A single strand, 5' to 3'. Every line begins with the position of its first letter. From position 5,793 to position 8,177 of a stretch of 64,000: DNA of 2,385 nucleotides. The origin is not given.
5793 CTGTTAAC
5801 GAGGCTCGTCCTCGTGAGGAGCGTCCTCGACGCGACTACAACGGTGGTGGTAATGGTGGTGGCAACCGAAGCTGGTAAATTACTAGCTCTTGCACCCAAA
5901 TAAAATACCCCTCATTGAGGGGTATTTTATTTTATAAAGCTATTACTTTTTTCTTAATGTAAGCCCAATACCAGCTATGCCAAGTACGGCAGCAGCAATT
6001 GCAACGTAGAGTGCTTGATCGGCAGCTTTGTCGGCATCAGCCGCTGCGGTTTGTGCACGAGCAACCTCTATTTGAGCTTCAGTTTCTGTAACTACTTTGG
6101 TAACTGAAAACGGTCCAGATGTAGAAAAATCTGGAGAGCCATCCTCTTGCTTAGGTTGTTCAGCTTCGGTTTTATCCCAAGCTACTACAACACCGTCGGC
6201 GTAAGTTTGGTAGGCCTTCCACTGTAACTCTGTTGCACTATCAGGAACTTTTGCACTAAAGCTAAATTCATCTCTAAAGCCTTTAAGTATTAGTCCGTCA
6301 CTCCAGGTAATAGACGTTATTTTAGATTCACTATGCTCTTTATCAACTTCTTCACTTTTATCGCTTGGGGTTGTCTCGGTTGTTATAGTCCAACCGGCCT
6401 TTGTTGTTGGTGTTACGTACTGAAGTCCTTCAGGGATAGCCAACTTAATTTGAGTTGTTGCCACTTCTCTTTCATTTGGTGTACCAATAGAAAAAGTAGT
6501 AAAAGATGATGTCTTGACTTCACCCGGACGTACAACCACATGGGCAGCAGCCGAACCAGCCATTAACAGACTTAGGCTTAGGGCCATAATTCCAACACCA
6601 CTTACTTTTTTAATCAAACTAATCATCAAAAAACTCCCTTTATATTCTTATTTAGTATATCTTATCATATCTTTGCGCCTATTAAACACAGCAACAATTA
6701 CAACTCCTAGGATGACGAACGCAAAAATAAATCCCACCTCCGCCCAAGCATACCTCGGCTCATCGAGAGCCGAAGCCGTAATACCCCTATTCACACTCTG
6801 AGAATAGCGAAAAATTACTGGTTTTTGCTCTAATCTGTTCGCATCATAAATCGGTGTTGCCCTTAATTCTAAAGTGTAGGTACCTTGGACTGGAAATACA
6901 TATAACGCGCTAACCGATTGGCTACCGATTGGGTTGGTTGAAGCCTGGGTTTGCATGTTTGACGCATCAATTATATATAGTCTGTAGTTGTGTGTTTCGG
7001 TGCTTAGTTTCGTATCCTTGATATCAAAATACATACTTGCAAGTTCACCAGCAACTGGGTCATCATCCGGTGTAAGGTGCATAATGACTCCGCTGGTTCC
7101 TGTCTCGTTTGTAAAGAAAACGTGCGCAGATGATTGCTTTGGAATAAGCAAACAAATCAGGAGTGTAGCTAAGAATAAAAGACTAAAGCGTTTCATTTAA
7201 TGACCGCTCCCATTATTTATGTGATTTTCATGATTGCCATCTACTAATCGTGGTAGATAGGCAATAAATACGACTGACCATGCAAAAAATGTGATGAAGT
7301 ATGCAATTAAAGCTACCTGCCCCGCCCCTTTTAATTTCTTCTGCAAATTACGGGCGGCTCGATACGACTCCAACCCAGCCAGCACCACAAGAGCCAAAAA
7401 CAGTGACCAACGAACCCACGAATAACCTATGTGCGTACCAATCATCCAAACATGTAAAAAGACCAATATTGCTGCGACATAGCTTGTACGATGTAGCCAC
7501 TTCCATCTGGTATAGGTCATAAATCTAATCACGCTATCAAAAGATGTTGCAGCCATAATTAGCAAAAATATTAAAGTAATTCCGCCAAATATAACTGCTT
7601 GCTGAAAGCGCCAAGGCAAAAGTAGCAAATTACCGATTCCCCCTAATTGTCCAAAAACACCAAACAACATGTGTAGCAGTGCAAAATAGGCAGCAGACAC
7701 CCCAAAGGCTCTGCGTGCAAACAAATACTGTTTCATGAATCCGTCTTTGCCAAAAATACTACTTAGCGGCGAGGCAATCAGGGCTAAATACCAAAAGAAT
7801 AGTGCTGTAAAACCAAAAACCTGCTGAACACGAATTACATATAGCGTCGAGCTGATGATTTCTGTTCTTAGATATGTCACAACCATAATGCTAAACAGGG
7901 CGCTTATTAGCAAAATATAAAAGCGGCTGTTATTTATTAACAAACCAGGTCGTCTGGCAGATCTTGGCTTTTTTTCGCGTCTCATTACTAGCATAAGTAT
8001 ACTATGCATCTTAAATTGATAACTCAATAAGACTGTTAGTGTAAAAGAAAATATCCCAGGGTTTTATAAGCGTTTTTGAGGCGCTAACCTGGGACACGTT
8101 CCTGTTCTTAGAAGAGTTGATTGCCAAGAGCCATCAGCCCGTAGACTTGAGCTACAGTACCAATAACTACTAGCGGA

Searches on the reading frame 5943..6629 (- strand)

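Call 50: search_protein_families(library=pfam, proteins=[window:5943-6629:-], max_evalue=0.0001)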
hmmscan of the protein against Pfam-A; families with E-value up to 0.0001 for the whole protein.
window:5943-6629:- (228 aa): 1 family
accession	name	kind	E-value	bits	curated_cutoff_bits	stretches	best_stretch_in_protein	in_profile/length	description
PF07987.16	DUF1775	-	5.2e-27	95.4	25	1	30-165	1-141/146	Domain of unkown function (DUF1775)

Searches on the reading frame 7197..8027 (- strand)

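Call 50: search_protein_families(library=pfam, proteins=[window:7197-8027:-], max_evalue=0.0001)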
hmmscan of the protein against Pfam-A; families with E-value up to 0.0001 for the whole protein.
window:7197-8027:- (276 aa): 1 family
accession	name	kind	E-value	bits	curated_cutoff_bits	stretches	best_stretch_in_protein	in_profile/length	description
PF01794.25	Ferric_reduct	-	1.5e-09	38.4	28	1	72-189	2-120/121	Ferric reductase like transmembrane component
